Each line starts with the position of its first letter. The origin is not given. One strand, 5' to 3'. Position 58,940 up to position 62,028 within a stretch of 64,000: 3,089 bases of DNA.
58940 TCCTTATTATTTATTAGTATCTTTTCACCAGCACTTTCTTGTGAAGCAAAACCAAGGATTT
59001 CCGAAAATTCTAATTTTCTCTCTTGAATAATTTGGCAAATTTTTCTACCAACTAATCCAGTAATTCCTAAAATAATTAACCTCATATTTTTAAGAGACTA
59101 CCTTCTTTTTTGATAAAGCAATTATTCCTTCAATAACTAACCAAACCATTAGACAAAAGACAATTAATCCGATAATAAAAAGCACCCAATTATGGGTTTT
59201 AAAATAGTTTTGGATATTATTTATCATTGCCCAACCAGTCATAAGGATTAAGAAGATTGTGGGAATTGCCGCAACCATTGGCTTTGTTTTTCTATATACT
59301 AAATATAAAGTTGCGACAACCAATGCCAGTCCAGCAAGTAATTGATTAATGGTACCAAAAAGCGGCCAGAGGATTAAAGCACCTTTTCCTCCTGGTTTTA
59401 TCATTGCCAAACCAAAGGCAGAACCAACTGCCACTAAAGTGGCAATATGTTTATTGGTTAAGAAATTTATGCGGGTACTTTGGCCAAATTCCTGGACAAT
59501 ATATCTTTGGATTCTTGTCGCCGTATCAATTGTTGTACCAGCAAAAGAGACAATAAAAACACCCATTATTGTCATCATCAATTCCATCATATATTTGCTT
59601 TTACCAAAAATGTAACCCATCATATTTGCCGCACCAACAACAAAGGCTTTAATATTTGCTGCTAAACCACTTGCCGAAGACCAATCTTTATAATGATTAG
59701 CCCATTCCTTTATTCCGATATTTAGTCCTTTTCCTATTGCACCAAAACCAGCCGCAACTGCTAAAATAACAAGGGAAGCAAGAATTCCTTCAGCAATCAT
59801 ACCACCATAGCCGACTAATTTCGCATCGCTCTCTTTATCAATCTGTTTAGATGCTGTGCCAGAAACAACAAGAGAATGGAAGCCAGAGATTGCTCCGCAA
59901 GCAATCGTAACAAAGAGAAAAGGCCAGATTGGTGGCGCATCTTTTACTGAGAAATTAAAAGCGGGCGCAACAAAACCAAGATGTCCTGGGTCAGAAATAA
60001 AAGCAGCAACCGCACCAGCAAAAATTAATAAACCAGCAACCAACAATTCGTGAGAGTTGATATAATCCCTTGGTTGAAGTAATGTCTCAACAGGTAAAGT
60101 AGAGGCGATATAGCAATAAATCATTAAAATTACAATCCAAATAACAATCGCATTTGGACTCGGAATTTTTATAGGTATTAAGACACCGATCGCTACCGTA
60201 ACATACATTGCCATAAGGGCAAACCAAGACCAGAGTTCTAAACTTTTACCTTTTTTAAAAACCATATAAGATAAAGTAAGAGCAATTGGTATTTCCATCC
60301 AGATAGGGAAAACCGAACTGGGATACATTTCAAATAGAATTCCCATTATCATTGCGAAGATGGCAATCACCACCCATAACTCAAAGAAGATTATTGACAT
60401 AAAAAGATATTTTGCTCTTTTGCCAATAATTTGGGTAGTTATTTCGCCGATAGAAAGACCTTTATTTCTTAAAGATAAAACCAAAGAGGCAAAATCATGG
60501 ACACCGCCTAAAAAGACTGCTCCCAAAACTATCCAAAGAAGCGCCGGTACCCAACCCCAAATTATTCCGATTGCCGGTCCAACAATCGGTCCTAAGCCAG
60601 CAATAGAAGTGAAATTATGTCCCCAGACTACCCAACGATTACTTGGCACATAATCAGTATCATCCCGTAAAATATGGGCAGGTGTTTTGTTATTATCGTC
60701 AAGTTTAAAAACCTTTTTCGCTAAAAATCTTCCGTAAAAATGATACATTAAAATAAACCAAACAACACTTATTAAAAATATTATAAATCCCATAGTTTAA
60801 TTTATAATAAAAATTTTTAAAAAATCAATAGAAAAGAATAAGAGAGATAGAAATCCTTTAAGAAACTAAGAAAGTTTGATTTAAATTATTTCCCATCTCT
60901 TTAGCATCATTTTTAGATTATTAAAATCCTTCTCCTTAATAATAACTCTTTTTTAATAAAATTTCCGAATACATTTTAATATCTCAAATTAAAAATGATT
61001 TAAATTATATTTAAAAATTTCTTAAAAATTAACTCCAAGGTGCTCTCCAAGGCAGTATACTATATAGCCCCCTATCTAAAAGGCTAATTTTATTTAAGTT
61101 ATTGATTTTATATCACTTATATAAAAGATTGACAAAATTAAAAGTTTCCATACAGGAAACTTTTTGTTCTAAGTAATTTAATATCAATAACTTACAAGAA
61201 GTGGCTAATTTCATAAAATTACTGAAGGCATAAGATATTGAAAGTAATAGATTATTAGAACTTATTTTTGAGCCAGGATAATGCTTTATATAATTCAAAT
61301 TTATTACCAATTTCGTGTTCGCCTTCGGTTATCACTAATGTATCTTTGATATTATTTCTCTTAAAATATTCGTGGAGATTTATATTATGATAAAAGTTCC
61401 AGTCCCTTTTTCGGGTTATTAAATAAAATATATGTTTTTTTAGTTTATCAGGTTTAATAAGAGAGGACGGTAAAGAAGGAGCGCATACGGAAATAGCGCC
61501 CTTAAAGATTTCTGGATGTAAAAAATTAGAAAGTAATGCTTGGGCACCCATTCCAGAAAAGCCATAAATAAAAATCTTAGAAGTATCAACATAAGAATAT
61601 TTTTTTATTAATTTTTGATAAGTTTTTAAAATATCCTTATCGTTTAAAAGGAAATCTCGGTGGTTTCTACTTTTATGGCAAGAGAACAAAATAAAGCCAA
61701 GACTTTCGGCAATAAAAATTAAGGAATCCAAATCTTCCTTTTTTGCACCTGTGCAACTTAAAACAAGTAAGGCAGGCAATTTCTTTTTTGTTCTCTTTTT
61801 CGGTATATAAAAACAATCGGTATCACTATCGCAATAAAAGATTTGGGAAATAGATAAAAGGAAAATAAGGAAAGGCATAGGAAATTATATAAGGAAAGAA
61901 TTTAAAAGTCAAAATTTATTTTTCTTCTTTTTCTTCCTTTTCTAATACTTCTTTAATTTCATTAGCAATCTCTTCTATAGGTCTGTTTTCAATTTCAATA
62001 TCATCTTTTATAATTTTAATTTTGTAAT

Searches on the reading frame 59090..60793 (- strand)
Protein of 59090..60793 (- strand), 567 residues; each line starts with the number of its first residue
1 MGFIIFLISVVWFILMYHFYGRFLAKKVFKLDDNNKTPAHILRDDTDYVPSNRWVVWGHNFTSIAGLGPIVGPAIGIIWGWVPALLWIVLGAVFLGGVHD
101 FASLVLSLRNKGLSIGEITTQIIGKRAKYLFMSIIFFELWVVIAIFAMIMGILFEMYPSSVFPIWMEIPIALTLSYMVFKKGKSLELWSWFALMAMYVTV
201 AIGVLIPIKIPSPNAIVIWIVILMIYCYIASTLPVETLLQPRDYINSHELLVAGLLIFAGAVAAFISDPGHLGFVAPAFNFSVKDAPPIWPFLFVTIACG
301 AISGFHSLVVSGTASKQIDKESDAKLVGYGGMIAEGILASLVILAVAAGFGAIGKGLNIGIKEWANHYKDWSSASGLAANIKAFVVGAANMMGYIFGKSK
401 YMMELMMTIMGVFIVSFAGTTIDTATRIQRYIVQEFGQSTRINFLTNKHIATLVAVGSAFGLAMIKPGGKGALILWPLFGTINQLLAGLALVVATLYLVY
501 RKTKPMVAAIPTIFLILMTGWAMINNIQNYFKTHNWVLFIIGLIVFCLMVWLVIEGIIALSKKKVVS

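Call 27: search_protein_families(library=pfam, proteins=[window:59090-60793:-], max_evalue=0.001)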
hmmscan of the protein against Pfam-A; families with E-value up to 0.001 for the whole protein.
window:59090-60793:- (567 aa): 1 family
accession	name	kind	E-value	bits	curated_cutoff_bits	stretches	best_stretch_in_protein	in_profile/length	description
PF02554.20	CstA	-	2.3e-131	439.7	27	1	2-521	2-559/560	Carbon starvation protein CstA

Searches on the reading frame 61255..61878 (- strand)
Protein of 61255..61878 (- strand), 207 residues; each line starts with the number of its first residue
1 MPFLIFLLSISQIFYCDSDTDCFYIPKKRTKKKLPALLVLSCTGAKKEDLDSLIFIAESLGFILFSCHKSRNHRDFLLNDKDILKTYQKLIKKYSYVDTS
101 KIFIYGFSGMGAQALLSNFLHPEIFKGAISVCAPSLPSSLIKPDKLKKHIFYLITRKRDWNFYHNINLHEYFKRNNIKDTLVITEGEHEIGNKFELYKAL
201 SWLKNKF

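Call 27: search_protein_families(library=pfam, proteins=[window:61255-61878:-], max_evalue=0.001)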
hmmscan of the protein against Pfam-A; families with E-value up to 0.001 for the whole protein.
window:61255-61878:- (207 aa): 1 family
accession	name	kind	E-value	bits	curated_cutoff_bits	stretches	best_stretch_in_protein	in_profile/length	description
PF00326.27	Peptidase_S9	-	3.7e-05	23.8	22.6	1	81-135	46-99/213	Prolyl oligopeptidase family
